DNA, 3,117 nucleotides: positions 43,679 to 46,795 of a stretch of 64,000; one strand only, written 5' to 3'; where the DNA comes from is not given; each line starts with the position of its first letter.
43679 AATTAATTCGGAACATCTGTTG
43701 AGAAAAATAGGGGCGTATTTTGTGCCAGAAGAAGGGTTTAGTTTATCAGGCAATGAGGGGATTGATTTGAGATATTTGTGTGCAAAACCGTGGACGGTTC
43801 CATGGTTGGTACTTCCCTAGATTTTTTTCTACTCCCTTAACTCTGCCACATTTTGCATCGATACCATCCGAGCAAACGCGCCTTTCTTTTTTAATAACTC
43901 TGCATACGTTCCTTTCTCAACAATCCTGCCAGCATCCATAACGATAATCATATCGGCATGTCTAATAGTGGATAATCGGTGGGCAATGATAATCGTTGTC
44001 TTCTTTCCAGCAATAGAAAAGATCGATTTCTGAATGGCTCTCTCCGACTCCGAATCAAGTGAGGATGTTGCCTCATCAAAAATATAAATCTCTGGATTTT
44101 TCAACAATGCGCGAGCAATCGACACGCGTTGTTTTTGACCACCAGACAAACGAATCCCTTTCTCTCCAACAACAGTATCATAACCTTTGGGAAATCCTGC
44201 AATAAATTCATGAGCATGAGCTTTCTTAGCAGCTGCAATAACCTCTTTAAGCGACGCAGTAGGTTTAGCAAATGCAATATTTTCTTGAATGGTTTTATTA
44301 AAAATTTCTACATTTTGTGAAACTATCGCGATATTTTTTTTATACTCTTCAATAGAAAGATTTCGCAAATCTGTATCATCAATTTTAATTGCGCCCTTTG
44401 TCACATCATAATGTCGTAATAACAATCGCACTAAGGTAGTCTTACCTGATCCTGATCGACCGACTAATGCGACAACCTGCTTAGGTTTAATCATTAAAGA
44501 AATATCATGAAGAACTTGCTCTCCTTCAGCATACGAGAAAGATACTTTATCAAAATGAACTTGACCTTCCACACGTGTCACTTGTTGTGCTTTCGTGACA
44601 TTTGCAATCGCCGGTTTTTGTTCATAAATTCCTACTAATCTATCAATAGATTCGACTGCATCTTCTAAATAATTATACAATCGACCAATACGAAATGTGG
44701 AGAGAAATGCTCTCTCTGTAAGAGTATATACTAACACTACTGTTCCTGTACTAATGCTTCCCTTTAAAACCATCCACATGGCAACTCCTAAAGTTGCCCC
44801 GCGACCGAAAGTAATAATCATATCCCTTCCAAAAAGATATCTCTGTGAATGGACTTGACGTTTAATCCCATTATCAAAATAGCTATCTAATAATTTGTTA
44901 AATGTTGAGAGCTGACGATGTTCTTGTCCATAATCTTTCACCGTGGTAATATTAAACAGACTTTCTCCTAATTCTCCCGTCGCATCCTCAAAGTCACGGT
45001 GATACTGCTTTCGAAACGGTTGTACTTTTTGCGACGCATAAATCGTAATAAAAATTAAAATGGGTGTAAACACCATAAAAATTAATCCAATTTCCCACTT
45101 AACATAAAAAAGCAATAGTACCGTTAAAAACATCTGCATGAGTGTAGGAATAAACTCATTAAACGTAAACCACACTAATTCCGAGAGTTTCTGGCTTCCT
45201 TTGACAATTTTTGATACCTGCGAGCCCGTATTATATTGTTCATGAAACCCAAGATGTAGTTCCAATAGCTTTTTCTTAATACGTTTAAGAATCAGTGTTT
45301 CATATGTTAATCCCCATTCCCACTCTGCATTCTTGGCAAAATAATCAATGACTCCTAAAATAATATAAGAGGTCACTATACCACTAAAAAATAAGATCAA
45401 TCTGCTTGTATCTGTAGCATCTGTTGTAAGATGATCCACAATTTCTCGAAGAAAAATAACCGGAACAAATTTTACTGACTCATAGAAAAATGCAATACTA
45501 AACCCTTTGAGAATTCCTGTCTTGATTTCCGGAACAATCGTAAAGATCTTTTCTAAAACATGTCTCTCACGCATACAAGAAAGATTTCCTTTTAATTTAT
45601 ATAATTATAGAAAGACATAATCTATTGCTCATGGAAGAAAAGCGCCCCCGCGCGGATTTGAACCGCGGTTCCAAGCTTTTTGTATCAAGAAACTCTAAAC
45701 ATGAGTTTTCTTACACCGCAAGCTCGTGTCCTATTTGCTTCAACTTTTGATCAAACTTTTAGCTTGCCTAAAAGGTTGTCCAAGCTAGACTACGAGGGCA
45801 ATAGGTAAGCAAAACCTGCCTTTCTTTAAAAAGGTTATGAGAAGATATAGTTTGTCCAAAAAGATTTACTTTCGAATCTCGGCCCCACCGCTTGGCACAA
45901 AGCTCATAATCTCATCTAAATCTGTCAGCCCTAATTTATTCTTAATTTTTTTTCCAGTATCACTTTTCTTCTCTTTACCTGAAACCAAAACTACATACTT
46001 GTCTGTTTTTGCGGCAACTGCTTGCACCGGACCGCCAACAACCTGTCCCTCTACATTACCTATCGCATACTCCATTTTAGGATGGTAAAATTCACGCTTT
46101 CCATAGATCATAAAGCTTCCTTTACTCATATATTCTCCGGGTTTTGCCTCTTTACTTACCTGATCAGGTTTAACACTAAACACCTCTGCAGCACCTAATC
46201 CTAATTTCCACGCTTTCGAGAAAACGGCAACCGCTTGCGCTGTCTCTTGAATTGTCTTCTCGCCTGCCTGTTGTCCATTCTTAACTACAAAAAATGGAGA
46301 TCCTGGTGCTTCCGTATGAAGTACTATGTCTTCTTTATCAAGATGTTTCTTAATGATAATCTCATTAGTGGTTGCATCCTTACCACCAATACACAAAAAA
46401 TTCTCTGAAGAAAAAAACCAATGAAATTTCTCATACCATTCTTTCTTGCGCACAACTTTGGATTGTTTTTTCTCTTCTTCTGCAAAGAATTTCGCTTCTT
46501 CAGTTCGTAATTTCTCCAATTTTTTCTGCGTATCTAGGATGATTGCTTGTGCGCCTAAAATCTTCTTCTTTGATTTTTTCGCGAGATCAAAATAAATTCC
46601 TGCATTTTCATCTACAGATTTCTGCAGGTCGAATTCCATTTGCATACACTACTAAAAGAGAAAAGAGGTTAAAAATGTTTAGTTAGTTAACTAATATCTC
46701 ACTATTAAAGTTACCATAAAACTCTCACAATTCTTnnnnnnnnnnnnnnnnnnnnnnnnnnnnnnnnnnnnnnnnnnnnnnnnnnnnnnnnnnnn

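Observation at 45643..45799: tRNA-Arg(GCG) interrupted by two introns: a non-canonical D-loop intron and a canonical 37/38 intron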

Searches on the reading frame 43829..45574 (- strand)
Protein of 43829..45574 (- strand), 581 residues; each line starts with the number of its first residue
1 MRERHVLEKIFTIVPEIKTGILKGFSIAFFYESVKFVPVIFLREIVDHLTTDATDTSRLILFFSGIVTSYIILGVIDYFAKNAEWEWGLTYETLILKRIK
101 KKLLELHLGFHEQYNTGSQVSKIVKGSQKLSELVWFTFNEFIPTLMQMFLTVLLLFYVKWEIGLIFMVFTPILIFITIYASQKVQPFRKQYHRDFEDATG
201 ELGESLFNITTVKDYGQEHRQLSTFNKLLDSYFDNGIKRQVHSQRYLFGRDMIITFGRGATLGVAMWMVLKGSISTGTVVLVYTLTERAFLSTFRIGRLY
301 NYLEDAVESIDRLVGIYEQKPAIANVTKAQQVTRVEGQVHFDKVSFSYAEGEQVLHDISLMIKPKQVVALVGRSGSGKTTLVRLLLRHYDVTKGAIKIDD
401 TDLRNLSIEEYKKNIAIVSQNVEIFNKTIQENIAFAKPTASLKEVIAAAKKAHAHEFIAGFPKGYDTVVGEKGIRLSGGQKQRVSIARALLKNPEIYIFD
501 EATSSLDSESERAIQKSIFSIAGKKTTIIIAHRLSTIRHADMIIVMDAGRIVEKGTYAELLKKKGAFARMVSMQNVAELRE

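Call 9: search_protein_families(library=ncbifam, proteins=[window:43829-45574:-])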
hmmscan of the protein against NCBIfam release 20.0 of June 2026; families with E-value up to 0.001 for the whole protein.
window:43829-45574:- (581 aa): 187 families (the best 25 are shown)
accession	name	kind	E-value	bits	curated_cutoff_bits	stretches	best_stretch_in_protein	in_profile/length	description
TIGR02204.1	MsbA_rel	hypoth_equivalog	3.3e-115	385.9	780.4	1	41-574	40-575/576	ABC transporter, permease/ATP-binding protein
TIGR02203.1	MsbA_lipidA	equivalog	3.7e-114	382.3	602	1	39-575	34-570/572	lipid A export permease/ATP-binding protein MsbA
NF052233.1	CphA_assoc_ABC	equivalog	6.2e-107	358.8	880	1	101-575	271-744/766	cyanophycin metabolism-associated ABC transporter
NF010178.0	PRK13657.1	equivalog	4.8e-105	352.2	733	1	38-577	39-573/588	glucan ABC transporter ATP-binding protein/ permease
NF045513.1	HepA_fam_ABC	equivalog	1.2e-99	334.4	725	1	49-575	84-610/610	heterocyst formation ABC transporter subunit HepA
TIGR00958.1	3a01208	subfamily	4e-99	332.8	874.6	1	96-571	237-711/711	antigen peptide transporter 2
TIGR01846.1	type_I_sec_HlyB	subfamily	1.1e-98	331.3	725.55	1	98-574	217-692/694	type I secretion system permease/ATPase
NF008381.0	PRK11176.1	equivalog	3.3e-95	319.7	867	1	9-574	15-579/582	lipid A ABC transporter ATP-binding protein/permease MsbA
TIGR03796.1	NHLM_micro_ABC1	equivalog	2.9e-89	300.1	853.3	1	14-571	149-709/710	NHLP family bacteriocin export ABC transporter peptidase/permease/ATPase subunit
TIGR03375.1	type_I_sec_LssB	subfamily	9.7e-88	295.2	693.1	1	125-563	252-691/696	type I secretion system permease/ATPase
TIGR01192.1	chvA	subfamily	2e-87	294.2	585.4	1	38-572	39-568/585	glucan export ABC transporter ATP-binding protein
TIGR03797.1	NHLM_micro_ABC2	equivalog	5.1e-84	283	709.4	1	99-574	215-685/686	NHLP bacteriocin export ABC transporter permease/ATPase subunit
NF008055.0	PRK10789.1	equivalog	2.4e-79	267.3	845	1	35-576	32-573/590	SmdA family multidrug ABC transporter permease/ATP-binding protein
TIGR01193.1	bacteriocin_ABC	subfamily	4.2e-77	260.3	523.85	1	3-571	140-706/708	peptide cleavage/export ABC transporter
TIGR02857.1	CydD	equivalog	1.5e-75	255.2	435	1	41-546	25-529/529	thiol reductant ABC exporter subunit CydD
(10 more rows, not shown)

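Call 12: find_encoding_contigs(protein=window:43829-45574:-, flank=4000, max_places=6)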
Protein window:43829-45574:- (581 aa): 3 contigs read that carry it; 1 place shown.
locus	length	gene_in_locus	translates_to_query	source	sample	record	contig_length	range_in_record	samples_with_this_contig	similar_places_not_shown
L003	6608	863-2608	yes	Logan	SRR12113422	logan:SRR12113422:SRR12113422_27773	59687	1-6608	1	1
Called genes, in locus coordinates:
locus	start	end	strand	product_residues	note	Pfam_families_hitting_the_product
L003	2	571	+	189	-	?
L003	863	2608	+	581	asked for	PF00664:ABC_membrane, PF00005:ABC_tran, PF02463:SMC_N (weak), PF06414:Zeta_toxin (faint)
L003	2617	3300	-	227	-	-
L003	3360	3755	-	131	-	-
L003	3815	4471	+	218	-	-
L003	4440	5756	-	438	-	PF09249:tRNA_NucTransf2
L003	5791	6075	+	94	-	-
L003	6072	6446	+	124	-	-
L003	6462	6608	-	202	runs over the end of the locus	PF07885:Ion_trans_2 (weak)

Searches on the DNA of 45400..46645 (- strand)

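Call 4: search_rna_families(source=window, start=45400, end=46050, threshold=evalue, max_evalue=10, show_alignments=5)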
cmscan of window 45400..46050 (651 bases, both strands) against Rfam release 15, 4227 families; matches with E-value up to 10: 7.
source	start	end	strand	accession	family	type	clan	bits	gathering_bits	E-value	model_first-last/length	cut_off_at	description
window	45436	45545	-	RF01226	snoZ5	Gene; snRNA; snoRNA; CD-box;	CL00045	16.6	60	5.5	1-113/113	no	Small nucleolar RNA Z5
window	45644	45693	-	RF01684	mascRNA-menRNA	Gene;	-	16.1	42.5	2.2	1-56/56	no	MALAT1-associated small cytoplasmic RNA/MEN beta RNA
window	45723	45795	-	RF01705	Flavo-1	Gene; sRNA;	-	14.3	42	5.7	1-76/76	no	Flavo-1 RNA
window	45926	45957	-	RF01100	PK-BYV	Cis-reg;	-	13.7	50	5.4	1-40/40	no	3'-terminal pseudoknot in BYV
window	45650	45726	-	RF00023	tmRNA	Gene;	CL00001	12.3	47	0.0079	1-374/374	no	transfer-messenger RNA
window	45875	45914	-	RF01119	sR32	Gene; snRNA; snoRNA; CD-box;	-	10.6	40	3.6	1-57/57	no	Small nucleolar RNA sR32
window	45831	45902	-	RF02171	RFPL3-AS1_1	Gene; lncRNA;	-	10.3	70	8.1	1-88/88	no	RFPL3 antisense RNA 1 conserved region 1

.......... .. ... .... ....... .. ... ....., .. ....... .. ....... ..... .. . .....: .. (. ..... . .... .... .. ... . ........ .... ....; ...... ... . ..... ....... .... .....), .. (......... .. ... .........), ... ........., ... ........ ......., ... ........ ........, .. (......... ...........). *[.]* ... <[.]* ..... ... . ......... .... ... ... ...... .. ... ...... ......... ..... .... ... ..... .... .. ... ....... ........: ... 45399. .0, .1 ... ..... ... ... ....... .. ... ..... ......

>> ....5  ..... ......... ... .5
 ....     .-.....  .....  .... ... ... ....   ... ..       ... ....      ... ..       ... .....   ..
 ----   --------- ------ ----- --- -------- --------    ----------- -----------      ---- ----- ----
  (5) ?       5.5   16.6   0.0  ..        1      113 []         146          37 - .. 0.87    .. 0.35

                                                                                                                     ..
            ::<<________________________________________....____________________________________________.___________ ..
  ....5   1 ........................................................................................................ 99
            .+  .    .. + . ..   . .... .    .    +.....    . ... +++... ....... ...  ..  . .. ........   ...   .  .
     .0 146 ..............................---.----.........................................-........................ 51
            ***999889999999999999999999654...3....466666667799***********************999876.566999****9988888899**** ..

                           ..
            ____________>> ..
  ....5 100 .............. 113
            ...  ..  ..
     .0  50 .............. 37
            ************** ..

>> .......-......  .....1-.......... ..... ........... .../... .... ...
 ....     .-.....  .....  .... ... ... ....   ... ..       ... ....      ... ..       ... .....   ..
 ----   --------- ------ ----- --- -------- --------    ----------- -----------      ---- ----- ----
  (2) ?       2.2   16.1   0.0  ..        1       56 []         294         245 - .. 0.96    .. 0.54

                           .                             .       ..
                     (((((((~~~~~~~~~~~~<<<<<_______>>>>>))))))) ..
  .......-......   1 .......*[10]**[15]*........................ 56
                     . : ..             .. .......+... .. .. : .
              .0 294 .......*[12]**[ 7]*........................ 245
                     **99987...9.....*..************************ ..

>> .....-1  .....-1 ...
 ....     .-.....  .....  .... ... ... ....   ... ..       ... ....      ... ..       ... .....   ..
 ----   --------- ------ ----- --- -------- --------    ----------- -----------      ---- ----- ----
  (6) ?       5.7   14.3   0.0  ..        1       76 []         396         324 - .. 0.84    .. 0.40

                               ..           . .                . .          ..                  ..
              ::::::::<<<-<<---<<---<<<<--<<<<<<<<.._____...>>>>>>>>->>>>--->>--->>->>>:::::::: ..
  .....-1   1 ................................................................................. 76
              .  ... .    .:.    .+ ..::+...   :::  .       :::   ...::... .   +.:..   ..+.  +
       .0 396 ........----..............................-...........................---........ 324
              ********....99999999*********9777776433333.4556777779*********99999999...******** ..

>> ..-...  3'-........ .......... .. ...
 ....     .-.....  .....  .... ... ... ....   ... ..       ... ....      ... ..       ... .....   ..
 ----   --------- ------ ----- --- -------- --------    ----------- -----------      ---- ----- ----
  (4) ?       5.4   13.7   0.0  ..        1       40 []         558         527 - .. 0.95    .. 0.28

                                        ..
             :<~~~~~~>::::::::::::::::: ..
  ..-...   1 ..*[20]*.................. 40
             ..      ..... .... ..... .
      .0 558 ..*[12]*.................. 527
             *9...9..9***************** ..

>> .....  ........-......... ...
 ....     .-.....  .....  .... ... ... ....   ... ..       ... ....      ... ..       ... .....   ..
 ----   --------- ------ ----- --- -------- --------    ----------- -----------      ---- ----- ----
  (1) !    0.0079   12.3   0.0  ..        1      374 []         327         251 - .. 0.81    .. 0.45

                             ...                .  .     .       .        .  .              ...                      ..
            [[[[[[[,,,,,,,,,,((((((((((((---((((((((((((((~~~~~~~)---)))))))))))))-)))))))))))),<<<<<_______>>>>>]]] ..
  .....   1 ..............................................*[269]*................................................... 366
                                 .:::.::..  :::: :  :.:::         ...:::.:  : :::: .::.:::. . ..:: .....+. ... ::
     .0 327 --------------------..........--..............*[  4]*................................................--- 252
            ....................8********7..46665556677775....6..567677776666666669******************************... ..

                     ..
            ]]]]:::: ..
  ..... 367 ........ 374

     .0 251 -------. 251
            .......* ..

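Call 46: search_rna_families(sources=[L047, L012, L041, L058, L021, L060, L009], threshold=gathering)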
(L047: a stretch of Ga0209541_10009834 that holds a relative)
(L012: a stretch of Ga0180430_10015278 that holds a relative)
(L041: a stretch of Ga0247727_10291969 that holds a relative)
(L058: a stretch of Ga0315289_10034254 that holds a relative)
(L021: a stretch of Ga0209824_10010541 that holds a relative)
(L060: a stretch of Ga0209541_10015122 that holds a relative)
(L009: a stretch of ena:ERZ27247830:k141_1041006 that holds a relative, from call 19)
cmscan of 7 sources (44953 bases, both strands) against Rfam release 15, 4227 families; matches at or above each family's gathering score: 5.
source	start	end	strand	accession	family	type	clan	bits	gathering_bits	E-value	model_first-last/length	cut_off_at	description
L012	3986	4059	+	RF00005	tRNA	Gene; tRNA;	CL00001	60.2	29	1.1e-10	1-71/71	no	tRNA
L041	655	728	+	RF00005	tRNA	Gene; tRNA;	CL00001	58.9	29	2.4e-10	1-71/71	no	tRNA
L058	6254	6327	-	RF00005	tRNA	Gene; tRNA;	CL00001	58.5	29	3.2e-10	1-71/71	no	tRNA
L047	13089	13162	+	RF00005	tRNA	Gene; tRNA;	CL00001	56.6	29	1.1e-09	1-71/71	no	tRNA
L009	856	924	-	RF00005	tRNA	Gene; tRNA;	CL00001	29.1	29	0.04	1-71/71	no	tRNA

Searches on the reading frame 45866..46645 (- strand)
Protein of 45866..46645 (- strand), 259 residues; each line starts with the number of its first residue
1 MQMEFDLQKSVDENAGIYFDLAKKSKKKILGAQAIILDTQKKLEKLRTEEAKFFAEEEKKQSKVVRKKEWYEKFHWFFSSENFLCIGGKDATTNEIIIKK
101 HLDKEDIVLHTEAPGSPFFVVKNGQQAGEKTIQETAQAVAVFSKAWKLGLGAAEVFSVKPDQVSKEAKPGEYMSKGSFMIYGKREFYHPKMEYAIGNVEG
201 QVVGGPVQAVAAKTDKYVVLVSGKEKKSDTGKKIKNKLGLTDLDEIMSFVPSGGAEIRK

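Call 9: search_protein_families(library=ncbifam, proteins=[window:45866-46645:-])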
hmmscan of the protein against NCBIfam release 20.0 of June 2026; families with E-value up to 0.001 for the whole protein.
window:45866-46645:- (259 aa): 2 families
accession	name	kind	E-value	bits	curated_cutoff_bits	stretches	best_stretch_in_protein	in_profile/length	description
NF041120.1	RqcH_arch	equivalog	1.7e-89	301.4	400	1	5-257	381-644/645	ribosome rescue protein RqcH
NF038240.1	fibro_bind_EfbA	exception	2.9e-06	26.2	1025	1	59-170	433-543/567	fibronectin-binding protein EfbA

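Call 10: find_encoding_contigs(protein=window:45866-46645:-, flank=3000, max_places=6)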
Protein window:45866-46645:- (259 aa): no gene with exactly this product is on record in the collection.

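Call 16: find_homologous_proteins(query=window:45866-46645:-, max_evalue=1e-20)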
Query window:45866-46645:- (259 aa): 1973 proteins with E <= 1e-20 among 3315 candidates; the best 120 are listed.
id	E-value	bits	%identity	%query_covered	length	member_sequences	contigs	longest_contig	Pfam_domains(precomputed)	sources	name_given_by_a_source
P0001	9.8e-164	561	100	100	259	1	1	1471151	PF05670.19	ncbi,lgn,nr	ncbi:DUF814 domain-containing protein [Candidatus Woesearchaeota archaeon]|nr:DUF814 domain-containi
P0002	4.0e-138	477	82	100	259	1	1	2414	PF05670.19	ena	-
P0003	8.8e-132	456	80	100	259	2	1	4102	PF05670.19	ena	-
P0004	7.4e-111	388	67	100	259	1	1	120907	PF05670.19,PF05833.17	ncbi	-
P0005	6.3e-110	385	67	100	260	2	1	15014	PF05670.19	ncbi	-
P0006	5.5e-109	382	65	100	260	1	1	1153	PF05670.19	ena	-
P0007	1.2e-108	381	65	100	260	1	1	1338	PF05670.19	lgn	-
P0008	1.7e-108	380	65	100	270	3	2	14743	PF05670.19,PF05833.17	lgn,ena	-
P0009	3.7e-108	379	65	100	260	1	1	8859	PF05670.19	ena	-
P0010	7.6e-108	378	66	100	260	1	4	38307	PF05670.19,PF05833.17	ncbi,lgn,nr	ncbi:MAG: DUF814 domain-containing protein [Nanoarchaeota archaeon]|nr:DUF814 domain-containing prot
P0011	1.4e-107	377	64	100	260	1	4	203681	PF05670.19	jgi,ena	jgi:predicted ribosome quality control (RQC) complex YloA/Tae2 family protein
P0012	1.6e-107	377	66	100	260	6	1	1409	PF05670.19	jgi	-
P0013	2.1e-107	376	68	100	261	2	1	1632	PF05670.19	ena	-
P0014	2.7e-107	376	65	100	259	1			PF05670.19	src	-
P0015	5.3e-107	375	66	100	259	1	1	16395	PF05670.19,PF05833.17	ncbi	-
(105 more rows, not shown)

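Call 19: find_encoding_contigs(protein=P0002, flank=3000, max_places=3)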
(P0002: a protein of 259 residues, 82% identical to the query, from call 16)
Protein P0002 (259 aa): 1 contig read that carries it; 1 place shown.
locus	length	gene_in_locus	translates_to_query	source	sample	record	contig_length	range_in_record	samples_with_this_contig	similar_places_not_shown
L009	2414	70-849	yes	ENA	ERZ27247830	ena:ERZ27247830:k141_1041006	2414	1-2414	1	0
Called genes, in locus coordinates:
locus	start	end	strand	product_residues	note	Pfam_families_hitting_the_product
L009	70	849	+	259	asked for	PF05670:NFACT-R_1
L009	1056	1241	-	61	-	-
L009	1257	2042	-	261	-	PF00483:NTP_transferase, PF12804:NTP_transf_3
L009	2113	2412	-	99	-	?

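Call 20: find_encoding_contigs(protein=P0003, flank=3000, max_places=3)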
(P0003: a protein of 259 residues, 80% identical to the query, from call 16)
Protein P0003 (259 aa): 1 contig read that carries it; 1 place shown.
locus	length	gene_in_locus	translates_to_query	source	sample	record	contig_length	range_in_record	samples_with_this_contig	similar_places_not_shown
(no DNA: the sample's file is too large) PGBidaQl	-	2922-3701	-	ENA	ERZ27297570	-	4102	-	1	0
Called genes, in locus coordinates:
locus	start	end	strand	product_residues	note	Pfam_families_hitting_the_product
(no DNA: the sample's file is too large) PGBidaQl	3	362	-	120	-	?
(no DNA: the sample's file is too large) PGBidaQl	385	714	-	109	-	-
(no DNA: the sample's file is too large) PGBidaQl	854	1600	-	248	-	PF03575:Peptidase_S51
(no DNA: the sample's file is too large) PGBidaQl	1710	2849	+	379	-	-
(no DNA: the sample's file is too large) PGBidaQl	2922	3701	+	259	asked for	PF05670:NFACT-R_1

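Call 21: find_encoding_contigs(protein=P0004, flank=3000, max_places=3)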
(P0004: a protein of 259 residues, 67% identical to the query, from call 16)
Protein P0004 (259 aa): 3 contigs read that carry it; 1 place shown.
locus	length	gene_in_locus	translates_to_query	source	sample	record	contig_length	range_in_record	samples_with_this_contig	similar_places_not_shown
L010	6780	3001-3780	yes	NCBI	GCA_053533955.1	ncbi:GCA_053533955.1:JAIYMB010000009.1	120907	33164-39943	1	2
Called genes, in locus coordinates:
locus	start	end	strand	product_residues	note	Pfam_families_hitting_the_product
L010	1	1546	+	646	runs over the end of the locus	-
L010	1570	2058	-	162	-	-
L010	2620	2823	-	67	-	-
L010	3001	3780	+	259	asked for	PF05833:NFACT_N (weak), PF05670:NFACT-R_1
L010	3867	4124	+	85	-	-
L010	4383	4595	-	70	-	-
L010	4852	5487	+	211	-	-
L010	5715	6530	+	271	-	PF02498:Bro-N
